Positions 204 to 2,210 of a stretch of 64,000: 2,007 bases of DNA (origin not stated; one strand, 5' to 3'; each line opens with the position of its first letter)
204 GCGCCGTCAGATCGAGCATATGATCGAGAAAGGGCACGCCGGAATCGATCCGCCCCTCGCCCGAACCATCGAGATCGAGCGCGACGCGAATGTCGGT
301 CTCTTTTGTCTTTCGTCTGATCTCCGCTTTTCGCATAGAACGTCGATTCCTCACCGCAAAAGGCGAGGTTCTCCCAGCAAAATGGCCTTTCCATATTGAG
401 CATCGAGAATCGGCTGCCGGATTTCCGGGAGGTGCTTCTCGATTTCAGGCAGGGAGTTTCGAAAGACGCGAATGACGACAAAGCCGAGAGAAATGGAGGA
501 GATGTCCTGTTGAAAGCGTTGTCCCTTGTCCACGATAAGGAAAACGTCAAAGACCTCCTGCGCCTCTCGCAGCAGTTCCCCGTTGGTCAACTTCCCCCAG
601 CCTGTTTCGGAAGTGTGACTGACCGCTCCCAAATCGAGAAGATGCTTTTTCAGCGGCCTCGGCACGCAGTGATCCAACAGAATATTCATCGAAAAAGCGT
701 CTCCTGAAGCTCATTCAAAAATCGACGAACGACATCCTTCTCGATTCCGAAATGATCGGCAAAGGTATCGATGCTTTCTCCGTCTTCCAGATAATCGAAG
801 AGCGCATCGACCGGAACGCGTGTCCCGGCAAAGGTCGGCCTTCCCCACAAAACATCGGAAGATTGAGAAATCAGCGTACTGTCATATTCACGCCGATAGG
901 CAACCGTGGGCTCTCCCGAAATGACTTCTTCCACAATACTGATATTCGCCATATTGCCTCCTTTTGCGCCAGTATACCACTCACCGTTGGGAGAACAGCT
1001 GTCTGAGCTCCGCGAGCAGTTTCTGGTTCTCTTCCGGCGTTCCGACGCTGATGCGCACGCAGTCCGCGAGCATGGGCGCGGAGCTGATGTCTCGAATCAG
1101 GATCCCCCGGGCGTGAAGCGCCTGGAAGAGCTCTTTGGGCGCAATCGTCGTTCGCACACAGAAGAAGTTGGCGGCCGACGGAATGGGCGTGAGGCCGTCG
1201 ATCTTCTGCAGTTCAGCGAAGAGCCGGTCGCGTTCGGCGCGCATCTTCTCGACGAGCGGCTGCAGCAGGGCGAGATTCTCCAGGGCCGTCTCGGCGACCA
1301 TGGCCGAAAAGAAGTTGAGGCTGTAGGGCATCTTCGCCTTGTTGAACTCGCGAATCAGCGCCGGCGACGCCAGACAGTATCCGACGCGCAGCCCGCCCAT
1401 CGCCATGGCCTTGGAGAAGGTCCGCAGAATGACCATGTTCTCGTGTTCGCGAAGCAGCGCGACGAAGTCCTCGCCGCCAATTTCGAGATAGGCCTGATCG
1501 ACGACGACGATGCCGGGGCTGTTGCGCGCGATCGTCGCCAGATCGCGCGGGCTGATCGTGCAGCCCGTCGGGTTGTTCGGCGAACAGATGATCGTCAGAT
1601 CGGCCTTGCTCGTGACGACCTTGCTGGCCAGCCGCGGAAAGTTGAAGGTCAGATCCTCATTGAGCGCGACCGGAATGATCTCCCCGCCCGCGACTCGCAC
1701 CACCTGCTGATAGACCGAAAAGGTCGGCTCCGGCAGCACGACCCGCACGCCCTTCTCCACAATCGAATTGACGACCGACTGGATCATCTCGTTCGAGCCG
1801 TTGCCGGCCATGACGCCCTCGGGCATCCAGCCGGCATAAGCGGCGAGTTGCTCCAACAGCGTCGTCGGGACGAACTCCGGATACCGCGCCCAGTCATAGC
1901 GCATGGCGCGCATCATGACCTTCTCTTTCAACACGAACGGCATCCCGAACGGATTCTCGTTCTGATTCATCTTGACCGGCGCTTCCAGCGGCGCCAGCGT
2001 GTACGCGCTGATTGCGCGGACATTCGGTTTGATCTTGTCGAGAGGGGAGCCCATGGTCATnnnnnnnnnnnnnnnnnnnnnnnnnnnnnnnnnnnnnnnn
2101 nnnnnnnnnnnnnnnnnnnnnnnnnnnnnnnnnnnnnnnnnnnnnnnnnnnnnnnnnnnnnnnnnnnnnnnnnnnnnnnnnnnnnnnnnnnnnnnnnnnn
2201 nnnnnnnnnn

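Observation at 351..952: DUF433/DUF5615 toxin-antitoxin-like pair embedded inside the histidine biosynthesis operon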

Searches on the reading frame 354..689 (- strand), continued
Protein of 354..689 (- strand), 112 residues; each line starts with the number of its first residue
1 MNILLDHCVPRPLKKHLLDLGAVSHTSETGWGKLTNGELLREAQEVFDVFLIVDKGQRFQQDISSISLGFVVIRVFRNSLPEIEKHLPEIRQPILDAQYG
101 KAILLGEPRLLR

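Call 73: find_related_loci(query=window:354-689:-, collection=metagenome_contigs, flank=2500)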
Query window:354-689:- (112 aa) in metagenome_contigs; peptide patterns used: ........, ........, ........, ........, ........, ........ (x = any residue, [..] = any of these).
415 stretches matched a pattern; 2 encode a relative of the query (tblastn E <= 1e-3); 2 distinct loci.
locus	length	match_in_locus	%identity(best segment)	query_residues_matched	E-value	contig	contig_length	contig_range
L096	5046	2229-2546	36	1-107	1e-19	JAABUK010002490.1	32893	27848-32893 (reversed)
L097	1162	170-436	36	1-90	2e-16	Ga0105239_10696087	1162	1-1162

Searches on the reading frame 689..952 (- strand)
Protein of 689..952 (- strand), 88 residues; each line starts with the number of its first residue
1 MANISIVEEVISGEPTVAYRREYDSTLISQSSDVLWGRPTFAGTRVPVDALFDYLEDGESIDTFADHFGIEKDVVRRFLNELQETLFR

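Call 3: search_protein_families(library=pfam, proteins=[window:689-952:-], max_evalue=0.01)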
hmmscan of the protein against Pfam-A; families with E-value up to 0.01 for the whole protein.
window:689-952:- (88 aa): 2 families
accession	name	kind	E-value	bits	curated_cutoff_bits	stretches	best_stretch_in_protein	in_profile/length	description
PF04255.20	DUF433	-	1.3e-12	47.7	23.6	1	28-76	1-50/56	Protein of unknown function (DUF433)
PF11522.13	Pik1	-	0.0075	16.6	25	0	74-87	6-19/50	Yeast phosphatidylinositol-4-OH kinase Pik1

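Call 4: search_protein_families(library=ncbifam, proteins=[window:689-952:-], max_evalue=0.01)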
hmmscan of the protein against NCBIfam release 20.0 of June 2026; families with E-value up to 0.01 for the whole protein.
window:689-952:- (88 aa): 0 families

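Call 50: search_protein_families(library=padloc, proteins=[window:689-952:-], max_evalue=0.01)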
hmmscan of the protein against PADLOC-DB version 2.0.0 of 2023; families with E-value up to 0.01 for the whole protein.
window:689-952:- (88 aa): 0 families

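Call 61: search_solved_structures(query=window:689-952:-, max_evalue=1, show_alignments=2)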
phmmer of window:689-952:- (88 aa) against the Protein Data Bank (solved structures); distinct sequences matched with E-value up to 1: 0.

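Call 63: find_homologous_proteins(query=window:689-952:-)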
Query window:689-952:- (88 aa): 30 proteins with E <= 0.001 among 32 candidates.
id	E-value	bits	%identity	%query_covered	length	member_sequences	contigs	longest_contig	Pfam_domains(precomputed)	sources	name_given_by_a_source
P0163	1.2e-50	187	100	100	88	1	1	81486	PF04255.21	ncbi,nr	ncbi:MAG: DUF433 domain-containing protein [Blastocatellia bacterium]|nr:DUF433 domain-containing pr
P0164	1.3e-38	148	76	100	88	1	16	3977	PF04255.21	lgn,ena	-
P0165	1.8e-33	132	69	100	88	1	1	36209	PF04255.21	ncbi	ncbi:MAG: DUF433 domain-containing protein [Blastocatellia bacterium]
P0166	2.8e-32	128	78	86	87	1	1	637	PF04255.21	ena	-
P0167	9.5e-32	126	67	94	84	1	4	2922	PF04255.21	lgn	-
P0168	6.3e-31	124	66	94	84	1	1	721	PF04255.21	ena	-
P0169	3.7e-30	121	71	91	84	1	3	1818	PF04255.21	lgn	-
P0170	1.0e-29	120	70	91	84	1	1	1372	PF04255.21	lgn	-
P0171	1.9e-29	119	67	99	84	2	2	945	PF04255.21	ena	-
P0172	2.3e-29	119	66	94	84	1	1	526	PF04255.21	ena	-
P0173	4.0e-29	118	66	94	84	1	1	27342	PF04255.21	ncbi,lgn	ncbi:MAG: DUF433 domain-containing protein [Acidobacteriota bacterium]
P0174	4.8e-29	118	67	94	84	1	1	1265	PF04255.21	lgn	-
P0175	4.7e-28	114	63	94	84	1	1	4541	PF04255.21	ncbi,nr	ncbi:MAG: DUF433 domain-containing protein [Acidobacteriota bacterium]|nr:DUF433 domain-containing p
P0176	1.5e-26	110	61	91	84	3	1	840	PF04255.21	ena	-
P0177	3.4e-26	109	68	85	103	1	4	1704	PF04255.21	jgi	jgi:uncharacterized protein (DUF433 family)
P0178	1.1e-25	107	65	85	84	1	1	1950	PF04255.21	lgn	-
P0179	2.4e-10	58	51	77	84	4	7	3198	PF04255.21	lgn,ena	-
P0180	3.6e-10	57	56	68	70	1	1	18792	PF04255.21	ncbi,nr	ncbi:MAG: DUF433 domain-containing protein [Candidatus Odyssella sp.]|nr:DUF433 domain-containing pr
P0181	1.3e-9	56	52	69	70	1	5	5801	PF04255.21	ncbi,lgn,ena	-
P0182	1.4e-9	56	53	72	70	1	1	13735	PF04255.21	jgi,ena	jgi:uncharacterized protein (DUF433 family)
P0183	6.2e-9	54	50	69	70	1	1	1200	PF04255.21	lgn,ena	-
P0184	6.6e-8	50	49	68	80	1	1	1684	PF04255.21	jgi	jgi:uncharacterized protein (DUF433 family)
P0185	1.3e-7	49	48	69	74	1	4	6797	PF04255.21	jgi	jgi:uncharacterized protein (DUF433 family)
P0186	1.4e-7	49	48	69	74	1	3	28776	PF04255.21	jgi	jgi:uncharacterized protein (DUF433 family)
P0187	1.8e-7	49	48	69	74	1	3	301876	PF04255.21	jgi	jgi:uncharacterized protein (DUF433 family)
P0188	2.6e-7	48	71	40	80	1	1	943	PF04255.21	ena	-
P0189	7.7e-7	47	47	69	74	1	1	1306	PF04255.21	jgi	-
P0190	8.8e-7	47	50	59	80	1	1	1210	PF04255.21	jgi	-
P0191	9.0e-7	47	47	69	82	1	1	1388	PF04255.21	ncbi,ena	-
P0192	5.9e-6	44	56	47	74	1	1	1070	PF04255.21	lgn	-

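Call 65: search_solved_structures(query=A3, max_evalue=1, show_alignments=2)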
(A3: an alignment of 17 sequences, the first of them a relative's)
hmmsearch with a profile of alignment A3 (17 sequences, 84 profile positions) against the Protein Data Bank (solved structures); distinct sequences matched with E-value up to 1: 5.
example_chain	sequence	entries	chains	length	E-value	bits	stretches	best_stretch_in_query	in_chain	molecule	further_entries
2ga1_A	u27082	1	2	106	0.011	18.7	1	18-71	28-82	Protein of unknown function DUF433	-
2xvc_A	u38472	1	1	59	0.092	15.8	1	47-81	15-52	ESCRT-III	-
6ono_B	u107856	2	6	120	0.43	13.6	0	52-82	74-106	RNA polymerase sigma factor SigA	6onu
5af3_A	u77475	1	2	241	0.45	13.6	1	24-77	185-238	VAPBC49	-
8pqm_A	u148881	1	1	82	0.78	12.8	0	46-80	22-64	FadR family transcriptional regulator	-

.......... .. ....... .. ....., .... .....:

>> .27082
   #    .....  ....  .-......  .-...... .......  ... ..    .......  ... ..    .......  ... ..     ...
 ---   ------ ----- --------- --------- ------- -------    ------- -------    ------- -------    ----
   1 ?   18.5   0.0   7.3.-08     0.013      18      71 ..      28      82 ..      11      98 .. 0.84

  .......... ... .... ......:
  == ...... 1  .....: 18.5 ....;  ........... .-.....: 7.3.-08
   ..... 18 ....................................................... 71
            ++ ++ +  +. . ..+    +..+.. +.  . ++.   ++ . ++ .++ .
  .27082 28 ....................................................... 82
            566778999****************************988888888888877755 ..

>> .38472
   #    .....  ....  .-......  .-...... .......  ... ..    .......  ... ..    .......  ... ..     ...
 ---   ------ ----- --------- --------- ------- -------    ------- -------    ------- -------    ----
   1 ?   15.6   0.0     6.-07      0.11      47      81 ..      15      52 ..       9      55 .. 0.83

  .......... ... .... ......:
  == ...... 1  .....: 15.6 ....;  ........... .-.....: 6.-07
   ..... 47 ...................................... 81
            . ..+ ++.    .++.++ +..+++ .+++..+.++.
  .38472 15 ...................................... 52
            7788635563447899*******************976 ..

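Call 70: predict_structure(alignment_id=A3)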
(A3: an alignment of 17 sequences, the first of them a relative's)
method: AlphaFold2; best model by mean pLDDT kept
length: 88 residues; sequences in the alignment: 17
mean_pLDDT: 69.6   pTM: 0.51
mean pLDDT of the five models: 69.6, 68.9, 66.5, 64.8, 63.7
residues with pLDDT >= 90: 0; 70-90: 52; 50-70: 15; < 50: 21
segments of 3 or more residues with pLDDT < 50: 1-20
pLDDT, mean of each block of 10 residues (from residue 1): 39 42 67 70 82 86 87 85 67
secondary structure, 60 per line:
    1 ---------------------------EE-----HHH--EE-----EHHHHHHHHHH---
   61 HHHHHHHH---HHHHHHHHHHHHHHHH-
elements in order: H48-57 H61-68 H72-87

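Call 72: fold_search(model_id=the predicted structure, library=pdb)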
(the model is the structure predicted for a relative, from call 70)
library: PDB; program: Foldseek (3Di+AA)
matches with E <= 10: 311; with E <= 0.001: 0
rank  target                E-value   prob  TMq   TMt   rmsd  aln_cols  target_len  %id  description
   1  5af3_B                1.6e-02  1.00  0.53  0.23   1.4        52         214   27  X-RAY CRYSTAL STRUCTURE OF RV2018 FROM MYCOBACTERIUM TUBERCULOSIS (released 2016-01-27)
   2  5af3_A                2.1e-02  1.00  0.53  0.23   1.4        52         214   27  X-RAY CRYSTAL STRUCTURE OF RV2018 FROM MYCOBACTERIUM TUBERCULOSIS (released 2016-01-27)
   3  2ga1_A                9.2e-02  1.00  0.57  0.50   2.1        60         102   18  Crystal structure of a duf433 member protein (ava_0674) from anabaena variabilis atcc 29413 at 2.00 A resolution (released 2006-03-28)
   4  2ga1_B                1.5e-01  0.99  0.57  0.50   1.9        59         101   19  Crystal structure of a duf433 member protein (ava_0674) from anabaena variabilis atcc 29413 at 2.00 A resolution (released 2006-03-28)
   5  8pqm                  7.0e-01  0.41  0.29  0.33   3.6        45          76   27  The DNA-binding domain of L-lactate utilization repressor (LutR-DBD) from Bacillus subtilis (released 2025-01-29)
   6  1pdn_C                8.1e-01  0.38  0.35  0.27   5.4        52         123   23  CRYSTAL STRUCTURE OF A PAIRED DOMAIN-DNA COMPLEX AT 2.5 ANGSTROMS RESOLUTION REVEALS STRUCTURAL BASIS FOR PAX DEVELOPM (released 1995-07-31)
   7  4u0v_B                8.6e-01  0.28  0.30  0.13   4.6        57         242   23  Crystal structure of YvoA from Bacillus subtilis in complex with glucosamine-6-phosphate (released 2015-01-14)
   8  2wv0_E                9.2e-01  0.25  0.32  0.14   4.6        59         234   20  Crystal structure of the GntR-HutC family member YvoA from Bacillus subtilis (released 2010-01-12)
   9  2auw_A                1.1e+00  0.12  0.26  0.16  11.4        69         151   14  Crystal Structure of Putative DNA Binding Protein NE0471 from Nitrosomonas europaea ATCC 19718 (released 2005-10-11)
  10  2wv0_F                1.2e+00  0.21  0.31  0.14   4.6        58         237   21  Crystal structure of the GntR-HutC family member YvoA from Bacillus subtilis (released 2010-01-12)
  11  2gm4_A                1.4e+00  0.44  0.37  0.19   4.1        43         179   21  An activated, tetrameric gamma-delta resolvase: Hin chimaera bound to cleaved DNA (released 2006-06-27)
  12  2wv0_A                1.4e+00  0.21  0.32  0.14   4.7        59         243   20  Crystal structure of the GntR-HutC family member YvoA from Bacillus subtilis (released 2010-01-12)
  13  3c57_A                1.5e+00  0.57  0.38  0.60   1.9        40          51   20  Crystal Structure of the Mycobacterium tuberculosis Hypoxic Response Regulator DosR C-terminal Domain Crystal Form II (released 2008-04-22)
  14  4u0y_A                1.5e+00  0.21  0.32  0.37   4.6        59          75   20  Crystal structure of the DNA-binding domains of YvoA in complex with palindromic operator DNA (released 2015-01-14)
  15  2r0q_D                1.7e+00  0.54  0.33  0.16   1.4        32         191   25  Crystal structure of a serine recombinase- DNA regulatory complex (released 2008-04-01)
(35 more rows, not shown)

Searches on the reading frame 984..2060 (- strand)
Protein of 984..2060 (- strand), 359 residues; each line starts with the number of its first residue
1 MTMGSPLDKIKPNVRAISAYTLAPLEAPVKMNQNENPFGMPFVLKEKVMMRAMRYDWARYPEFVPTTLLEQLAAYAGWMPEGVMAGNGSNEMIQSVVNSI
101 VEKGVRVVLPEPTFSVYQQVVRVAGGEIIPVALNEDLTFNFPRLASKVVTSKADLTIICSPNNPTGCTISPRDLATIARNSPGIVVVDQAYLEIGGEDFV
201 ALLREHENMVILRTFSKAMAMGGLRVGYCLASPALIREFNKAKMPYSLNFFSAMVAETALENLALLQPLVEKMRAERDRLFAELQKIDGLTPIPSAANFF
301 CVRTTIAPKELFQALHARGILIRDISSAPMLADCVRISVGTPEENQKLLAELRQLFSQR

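Call 3: search_protein_families(library=pfam, proteins=[window:984-2060:-], max_evalue=0.01)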
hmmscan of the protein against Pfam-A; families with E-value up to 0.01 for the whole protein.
window:984-2060:- (359 aa): 2 families
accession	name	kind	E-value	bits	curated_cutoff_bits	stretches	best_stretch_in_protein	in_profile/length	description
PF00155.27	Aminotran_1_2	-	3.4e-53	181.5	19.7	1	29-351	4-360/361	Aminotransferase class I and II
PF04864.19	Alliinase_C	-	2.6e-05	23.7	22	1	83-278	69-252/363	Allinase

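Call 4: search_protein_families(library=ncbifam, proteins=[window:984-2060:-], max_evalue=0.01)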
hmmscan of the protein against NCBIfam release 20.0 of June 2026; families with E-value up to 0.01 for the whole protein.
window:984-2060:- (359 aa): 69 families (the best 25 are shown)
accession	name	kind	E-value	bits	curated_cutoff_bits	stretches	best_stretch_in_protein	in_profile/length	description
TIGR01141.1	hisC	equivalog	1.3e-92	310.4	276.55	1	12-354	2-348/349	histidinol-phosphate transaminase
NF002877.0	PRK03317.1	equivalog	5.9e-67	226.1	409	1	10-357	15-368/374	histidinol-phosphate transaminase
TIGR01140.1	L_thr_O3P_dcar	equivalog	3.9e-64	216.9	290.55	1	31-353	22-331/331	threonine-phosphate decarboxylase CobD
NF002726.0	PRK02610.1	equivalog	1.7e-60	204.9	391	1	11-358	13-371/374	histidinol-phosphate transaminase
NF002878.0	PRK03321.1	subfamily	1.9e-59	201.2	374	1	9-357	4-350/352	histidinol-phosphate transaminase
NF003496.0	PRK05166.1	equivalog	1.1e-52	179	540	1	29-355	39-369/373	histidinol-phosphate transaminase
NF006014.0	PRK08153.1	equivalog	5.6e-46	157.1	510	1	30-354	37-362/370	pyridoxal phosphate-dependent aminotransferase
NF006580.0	PRK09105.1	subfamily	1.8e-44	152.1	444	1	26-350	46-365/375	pyridoxal phosphate-dependent aminotransferase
NF005915.1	PRK07908.1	equivalog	4.5e-36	124.9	360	1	43-352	29-331/332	Rv2231c family histidinol phosphate aminotransferase CobC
NF051461.1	pyoverd_PtaA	equivalog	5.8e-36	123.9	500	1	24-349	32-353/359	pyoverdine biosynthesis transaminase PtaA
NF041364.1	GntC_guanitoxin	equivalog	4.6e-35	121.2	415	1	78-323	58-322/356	guanitoxin biosynthesis PLP-dependent (S)-gamma-hydroxy-L-arginine cyclodehydratase GntC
NF053748.1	bifunc_CobBC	exception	9.3e-35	120.2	950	1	50-352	502-796/797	bifunctional hydrogenobyrinic acid a,c-diamide synthase/histidinol phosphate aminotransferase CobBC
NF006225.0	PRK08354.1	equivalog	8.3e-32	110.8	288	1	67-355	50-315/318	putative aminotransferase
NF004870.0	PRK06225.1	equivalog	1.2e-25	90.1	351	1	29-351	31-368/380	pyridoxal phosphate-dependent aminotransferase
NF005816.0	PRK07682.1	equivalog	1.5e-25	89.7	620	1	83-276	93-293/390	aminotransferase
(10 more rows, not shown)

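Call 12: find_related_loci(query=window:984-2060:-, collection=genome_contigs, flank=5000)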
Query window:984-2060:- (359 aa) in genome_contigs; peptide patterns used: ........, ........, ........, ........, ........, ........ (x = any residue, [..] = any of these).
146 stretches matched a pattern; 109 encode a relative of the query (tblastn E <= 1e-3); the best 80 are kept; 80 distinct loci.
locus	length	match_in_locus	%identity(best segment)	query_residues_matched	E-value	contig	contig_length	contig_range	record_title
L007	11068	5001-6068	90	3-358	0e+0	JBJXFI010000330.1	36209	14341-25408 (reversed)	MAG: Blastocatellia bacterium isolate F1F2.bin.491 k127_2666026, whole genome shotgun sequence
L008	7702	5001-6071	81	3-358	0e+0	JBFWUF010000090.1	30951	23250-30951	MAG: Blastocatellales bacterium isolate CA_2019_TPBF_64 NODE_7769_length_30951_cov_8.936705_TPBF, whole genome shotgun s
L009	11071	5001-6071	80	3-359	0e+0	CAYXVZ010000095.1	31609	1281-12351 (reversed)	MAG TPA_asm: uncultured Heliobacteriaceae bacterium isolate SRP287051_co1_204 genome assembly, contig: NODE_2228_length_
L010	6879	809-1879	80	3-359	0e+0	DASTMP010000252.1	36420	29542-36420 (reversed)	MAG TPA_asm: Blastocatellia bacterium isolate SMAG_U3747 k141_3728850, whole genome shotgun sequence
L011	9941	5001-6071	80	1-357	0e+0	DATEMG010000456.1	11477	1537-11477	MAG TPA_asm: Blastocatellia bacterium isolate SMAG_U8936 k141_1169542, whole genome shotgun sequence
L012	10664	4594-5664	79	1-357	0e+0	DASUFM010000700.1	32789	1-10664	MAG TPA_asm: Blastocatellia bacterium isolate SMAG_U1379 k141_1873356, whole genome shotgun sequence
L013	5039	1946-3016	79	1-357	0e+0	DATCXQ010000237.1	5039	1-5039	MAG TPA_asm: Blastocatellia bacterium isolate SMAG_U7443 k141_490122, whole genome shotgun sequence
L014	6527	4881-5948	79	3-358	0e+0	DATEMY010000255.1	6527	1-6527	MAG TPA_asm: Blastocatellia bacterium isolate SMAG_U8955 k141_1289983, whole genome shotgun sequence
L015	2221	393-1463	76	3-358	0e+0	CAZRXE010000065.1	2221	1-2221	MAG TPA_asm: uncultured Heliomicrobium sp. isolate binchicken_co200_54 genome assembly, contig: k141_428851, whole genom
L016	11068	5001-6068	76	2-356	0e+0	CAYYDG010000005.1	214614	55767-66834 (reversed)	MAG TPA_asm: uncultured Heliomicrobium sp. isolate binchicken_co276_100 genome assembly, contig: NODE_45_length_214614_c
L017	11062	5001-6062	76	7-359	0e+0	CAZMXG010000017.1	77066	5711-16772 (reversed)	MAG TPA_asm: uncultured Heliomicrobium sp. isolate SRP173033_co1_351 genome assembly, contig: NODE_426_length_77066_cov_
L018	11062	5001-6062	81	3-355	0e+0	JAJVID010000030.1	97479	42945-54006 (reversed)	MAG: Acidobacteria bacterium isolate Bin_42R c_000000001000, whole genome shotgun sequence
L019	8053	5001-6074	75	3-359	0e+0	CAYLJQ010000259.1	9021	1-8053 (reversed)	MAG TPA_asm: uncultured Heliomicrobium sp. isolate binchicken_co328_55 genome assembly, contig: NODE_5710_length_9021_co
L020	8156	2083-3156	75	3-359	0e+0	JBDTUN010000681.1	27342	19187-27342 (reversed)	MAG: Acidobacteriota bacterium isolate cluster3_bin.45 NODE_5448_length_27342_cov_7.522337, whole genome shotgun sequenc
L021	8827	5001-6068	75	2-356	0e+0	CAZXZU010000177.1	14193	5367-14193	MAG TPA_asm: uncultured Heliomicrobium sp. isolate binchicken_co248_361 genome assembly, contig: NODE_5169_length_14193_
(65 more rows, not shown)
